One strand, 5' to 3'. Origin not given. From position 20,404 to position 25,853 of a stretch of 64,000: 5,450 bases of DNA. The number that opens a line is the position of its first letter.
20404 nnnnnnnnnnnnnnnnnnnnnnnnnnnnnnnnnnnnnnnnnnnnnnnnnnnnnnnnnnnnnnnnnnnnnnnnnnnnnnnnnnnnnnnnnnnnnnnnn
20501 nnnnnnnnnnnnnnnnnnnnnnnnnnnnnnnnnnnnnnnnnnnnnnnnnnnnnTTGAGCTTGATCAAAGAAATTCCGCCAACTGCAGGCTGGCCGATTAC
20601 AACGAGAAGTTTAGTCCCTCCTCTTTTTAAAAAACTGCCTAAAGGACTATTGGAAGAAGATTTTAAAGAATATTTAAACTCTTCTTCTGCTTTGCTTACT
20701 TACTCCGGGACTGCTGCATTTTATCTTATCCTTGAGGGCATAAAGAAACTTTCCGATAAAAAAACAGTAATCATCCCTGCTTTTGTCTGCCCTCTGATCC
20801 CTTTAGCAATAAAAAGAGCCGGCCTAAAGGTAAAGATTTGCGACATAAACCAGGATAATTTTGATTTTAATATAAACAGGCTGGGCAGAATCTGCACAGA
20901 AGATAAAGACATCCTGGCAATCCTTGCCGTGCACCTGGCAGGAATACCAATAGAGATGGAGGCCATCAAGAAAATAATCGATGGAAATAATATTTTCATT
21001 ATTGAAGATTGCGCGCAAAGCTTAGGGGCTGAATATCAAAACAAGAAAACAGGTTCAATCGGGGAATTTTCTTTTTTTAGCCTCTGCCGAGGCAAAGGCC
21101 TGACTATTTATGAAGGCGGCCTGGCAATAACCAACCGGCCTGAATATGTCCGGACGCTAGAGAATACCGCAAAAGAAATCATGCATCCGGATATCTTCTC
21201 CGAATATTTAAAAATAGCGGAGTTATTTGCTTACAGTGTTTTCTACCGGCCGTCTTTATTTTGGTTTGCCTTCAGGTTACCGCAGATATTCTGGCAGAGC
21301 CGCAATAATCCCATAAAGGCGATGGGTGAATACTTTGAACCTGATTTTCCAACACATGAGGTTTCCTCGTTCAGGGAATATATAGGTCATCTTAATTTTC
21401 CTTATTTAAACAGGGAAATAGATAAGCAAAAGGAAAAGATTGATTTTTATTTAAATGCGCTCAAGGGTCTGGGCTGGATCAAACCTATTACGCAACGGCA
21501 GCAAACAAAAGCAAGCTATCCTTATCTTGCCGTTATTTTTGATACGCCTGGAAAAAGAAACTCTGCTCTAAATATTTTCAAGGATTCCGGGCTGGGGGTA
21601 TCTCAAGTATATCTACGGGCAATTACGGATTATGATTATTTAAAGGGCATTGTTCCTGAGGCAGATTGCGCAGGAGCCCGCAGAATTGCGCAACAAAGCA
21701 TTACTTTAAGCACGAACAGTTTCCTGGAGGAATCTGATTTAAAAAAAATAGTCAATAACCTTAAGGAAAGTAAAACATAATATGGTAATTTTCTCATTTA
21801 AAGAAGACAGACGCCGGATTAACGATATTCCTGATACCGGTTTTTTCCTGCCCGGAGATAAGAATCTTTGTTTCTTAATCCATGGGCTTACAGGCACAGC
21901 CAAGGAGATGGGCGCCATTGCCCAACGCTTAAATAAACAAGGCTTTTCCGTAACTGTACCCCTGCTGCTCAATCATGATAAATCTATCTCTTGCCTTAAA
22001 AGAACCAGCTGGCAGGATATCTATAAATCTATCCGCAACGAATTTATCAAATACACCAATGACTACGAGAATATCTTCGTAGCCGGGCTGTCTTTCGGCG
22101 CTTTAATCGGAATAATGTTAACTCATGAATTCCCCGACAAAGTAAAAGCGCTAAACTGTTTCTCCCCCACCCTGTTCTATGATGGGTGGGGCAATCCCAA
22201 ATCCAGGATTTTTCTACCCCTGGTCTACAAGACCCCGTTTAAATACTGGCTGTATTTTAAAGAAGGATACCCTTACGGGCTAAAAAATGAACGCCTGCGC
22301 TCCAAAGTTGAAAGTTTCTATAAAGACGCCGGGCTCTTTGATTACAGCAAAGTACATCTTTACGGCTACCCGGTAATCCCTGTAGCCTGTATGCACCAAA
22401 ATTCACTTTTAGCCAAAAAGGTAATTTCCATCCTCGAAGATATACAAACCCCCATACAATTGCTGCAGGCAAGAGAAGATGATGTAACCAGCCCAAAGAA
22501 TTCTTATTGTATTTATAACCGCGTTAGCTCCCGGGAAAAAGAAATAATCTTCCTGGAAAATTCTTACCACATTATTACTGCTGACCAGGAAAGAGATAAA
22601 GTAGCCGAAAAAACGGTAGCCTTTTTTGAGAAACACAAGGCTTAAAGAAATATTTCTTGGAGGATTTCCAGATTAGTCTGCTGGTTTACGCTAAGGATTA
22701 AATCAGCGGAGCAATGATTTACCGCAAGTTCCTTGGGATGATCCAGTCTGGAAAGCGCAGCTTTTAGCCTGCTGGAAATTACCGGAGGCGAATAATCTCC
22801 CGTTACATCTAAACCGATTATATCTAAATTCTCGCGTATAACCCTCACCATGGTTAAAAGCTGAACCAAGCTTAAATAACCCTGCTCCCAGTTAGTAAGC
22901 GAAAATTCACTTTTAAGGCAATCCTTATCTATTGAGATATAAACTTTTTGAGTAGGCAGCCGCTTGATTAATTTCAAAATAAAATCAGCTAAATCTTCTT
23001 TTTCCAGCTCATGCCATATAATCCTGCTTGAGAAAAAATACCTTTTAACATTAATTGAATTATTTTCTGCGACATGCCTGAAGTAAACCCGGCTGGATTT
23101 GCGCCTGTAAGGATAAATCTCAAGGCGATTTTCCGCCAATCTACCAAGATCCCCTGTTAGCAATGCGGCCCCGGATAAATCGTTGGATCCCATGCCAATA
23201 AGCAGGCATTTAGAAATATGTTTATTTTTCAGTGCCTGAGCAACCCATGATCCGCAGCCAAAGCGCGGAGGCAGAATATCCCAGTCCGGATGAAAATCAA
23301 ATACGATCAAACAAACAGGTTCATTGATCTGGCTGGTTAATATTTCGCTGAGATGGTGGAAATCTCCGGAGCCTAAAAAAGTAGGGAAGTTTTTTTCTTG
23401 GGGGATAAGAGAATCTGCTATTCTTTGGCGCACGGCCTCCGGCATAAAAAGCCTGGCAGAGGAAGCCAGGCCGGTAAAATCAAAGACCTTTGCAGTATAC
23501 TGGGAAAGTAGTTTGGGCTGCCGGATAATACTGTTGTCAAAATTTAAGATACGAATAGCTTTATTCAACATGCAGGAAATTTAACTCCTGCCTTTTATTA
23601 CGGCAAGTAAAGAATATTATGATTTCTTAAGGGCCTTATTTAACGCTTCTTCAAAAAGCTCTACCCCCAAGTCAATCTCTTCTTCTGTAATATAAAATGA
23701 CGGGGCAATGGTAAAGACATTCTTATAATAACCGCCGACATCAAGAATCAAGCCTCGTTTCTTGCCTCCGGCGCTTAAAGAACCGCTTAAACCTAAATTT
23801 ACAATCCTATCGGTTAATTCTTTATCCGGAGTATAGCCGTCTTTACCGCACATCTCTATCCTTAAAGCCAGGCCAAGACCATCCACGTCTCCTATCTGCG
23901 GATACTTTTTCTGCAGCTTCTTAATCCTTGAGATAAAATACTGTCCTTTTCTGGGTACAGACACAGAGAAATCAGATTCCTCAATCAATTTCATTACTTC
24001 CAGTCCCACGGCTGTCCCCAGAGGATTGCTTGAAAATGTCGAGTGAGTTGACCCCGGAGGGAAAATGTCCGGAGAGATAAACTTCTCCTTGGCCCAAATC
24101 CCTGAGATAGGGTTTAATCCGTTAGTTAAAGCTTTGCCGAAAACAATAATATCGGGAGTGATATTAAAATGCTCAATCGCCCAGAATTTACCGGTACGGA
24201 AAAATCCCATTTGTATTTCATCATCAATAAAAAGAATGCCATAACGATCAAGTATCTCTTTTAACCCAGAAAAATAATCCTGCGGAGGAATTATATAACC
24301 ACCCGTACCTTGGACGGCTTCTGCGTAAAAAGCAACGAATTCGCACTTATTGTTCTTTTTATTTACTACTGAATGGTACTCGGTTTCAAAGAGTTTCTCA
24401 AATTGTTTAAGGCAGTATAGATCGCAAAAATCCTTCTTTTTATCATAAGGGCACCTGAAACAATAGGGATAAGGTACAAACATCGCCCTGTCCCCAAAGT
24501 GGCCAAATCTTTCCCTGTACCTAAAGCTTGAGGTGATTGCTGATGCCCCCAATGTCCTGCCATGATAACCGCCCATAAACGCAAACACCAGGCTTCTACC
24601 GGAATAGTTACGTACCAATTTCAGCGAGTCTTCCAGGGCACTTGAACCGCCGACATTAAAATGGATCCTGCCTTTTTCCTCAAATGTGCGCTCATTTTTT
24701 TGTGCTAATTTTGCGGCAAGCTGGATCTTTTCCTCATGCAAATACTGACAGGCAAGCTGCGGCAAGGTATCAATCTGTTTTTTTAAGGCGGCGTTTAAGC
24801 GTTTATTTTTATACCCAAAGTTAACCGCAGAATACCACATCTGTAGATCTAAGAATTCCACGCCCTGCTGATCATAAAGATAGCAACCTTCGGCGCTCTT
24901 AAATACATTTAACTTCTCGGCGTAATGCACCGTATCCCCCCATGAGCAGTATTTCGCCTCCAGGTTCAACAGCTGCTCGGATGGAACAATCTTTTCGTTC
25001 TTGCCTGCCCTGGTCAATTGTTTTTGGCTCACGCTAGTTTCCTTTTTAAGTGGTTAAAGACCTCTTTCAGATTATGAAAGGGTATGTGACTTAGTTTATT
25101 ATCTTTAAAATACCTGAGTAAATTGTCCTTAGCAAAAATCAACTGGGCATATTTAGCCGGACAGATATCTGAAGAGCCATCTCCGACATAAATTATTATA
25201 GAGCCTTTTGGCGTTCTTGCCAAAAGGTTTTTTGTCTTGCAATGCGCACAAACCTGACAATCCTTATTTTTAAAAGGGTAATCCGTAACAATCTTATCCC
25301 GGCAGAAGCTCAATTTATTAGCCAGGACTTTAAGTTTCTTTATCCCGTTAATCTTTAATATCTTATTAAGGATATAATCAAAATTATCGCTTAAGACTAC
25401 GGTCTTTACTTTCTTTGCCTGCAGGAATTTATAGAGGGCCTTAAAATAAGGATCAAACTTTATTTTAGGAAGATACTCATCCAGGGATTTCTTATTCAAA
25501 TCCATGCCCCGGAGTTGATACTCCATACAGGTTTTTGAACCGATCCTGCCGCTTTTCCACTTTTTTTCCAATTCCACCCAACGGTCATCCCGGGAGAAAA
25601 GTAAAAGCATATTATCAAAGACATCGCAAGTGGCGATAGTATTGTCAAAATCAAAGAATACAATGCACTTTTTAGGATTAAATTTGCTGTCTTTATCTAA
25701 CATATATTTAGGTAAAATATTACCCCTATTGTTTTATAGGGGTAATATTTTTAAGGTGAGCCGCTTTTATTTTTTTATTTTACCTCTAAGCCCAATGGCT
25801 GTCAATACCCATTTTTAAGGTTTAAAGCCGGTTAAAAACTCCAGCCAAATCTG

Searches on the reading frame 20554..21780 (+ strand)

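Call 25: search_protein_families(library=pfam, proteins=[window:20554-21780:+], max_evalue=0.001)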
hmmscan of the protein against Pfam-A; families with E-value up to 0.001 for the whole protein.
window:20554-21780:+ (408 aa): 1 family
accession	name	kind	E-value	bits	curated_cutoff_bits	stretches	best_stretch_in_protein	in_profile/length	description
PF01041.23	DegT_DnrJ_EryC1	-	2.9e-41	142.3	19.8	2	33-201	29-194/360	DegT/DnrJ/EryC1/StrS aminotransferase family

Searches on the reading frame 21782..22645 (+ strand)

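Call 50: search_protein_families(library=pfam, proteins=[window:21782-22645:+], max_evalue=0.001)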
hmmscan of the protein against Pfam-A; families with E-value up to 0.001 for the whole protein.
window:21782-22645:+ (287 aa): 2 families
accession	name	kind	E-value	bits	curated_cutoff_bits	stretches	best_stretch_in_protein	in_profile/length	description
PF12146.15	Hydrolase_4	-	7e-20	71.8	27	1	27-269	4-238/239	Serine aminopeptidase, S33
PF00561.26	Abhydrolase_1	-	2.7e-10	40.8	25.8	1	32-247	5-224/245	alpha/beta hydrolase fold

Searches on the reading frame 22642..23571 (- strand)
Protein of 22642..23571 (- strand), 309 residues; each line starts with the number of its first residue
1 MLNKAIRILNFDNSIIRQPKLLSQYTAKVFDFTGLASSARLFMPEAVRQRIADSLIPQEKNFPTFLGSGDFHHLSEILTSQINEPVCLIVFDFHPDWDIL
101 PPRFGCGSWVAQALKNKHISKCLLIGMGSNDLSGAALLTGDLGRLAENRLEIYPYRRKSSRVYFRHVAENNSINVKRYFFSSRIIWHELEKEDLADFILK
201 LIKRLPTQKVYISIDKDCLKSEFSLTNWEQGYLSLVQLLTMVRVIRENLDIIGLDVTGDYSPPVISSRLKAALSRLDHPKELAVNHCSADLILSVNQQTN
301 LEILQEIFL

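Call 50: search_protein_families(library=pfam, proteins=[window:22642-23571:-], max_evalue=0.001)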
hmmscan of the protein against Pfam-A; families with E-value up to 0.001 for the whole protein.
window:22642-23571:- (309 aa): 1 family
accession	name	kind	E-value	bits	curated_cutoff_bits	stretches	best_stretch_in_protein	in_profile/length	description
PF00491.26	Arginase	-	2e-07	31.2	22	1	60-262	84-257/280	Arginase family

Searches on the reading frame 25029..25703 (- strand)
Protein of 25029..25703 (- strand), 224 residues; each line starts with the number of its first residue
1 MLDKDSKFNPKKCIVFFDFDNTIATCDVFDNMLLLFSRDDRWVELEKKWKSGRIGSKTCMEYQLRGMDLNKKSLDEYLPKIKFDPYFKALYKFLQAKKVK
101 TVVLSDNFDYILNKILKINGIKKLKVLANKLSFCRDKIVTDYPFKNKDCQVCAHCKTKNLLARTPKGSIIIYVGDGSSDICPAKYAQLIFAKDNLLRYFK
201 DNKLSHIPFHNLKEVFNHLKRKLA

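Call 50: search_protein_families(library=pfam, proteins=[window:25029-25703:-], max_evalue=0.001)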
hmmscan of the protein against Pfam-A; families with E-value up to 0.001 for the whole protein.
window:25029-25703:- (224 aa): 3 families
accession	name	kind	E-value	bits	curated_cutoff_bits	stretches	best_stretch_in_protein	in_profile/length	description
PF06888.18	Put_Phosphatase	-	1.3e-12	48.1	27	1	14-184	2-186/234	Putative Phosphatase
PF12710.13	HAD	-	2.6e-09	38.2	27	1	15-181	1-186/189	haloacid dehalogenase-like hydrolase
PF00702.32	Hydrolase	-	0.00019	22.3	26.4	0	15-186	4-190/191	haloacid dehalogenase-like hydrolase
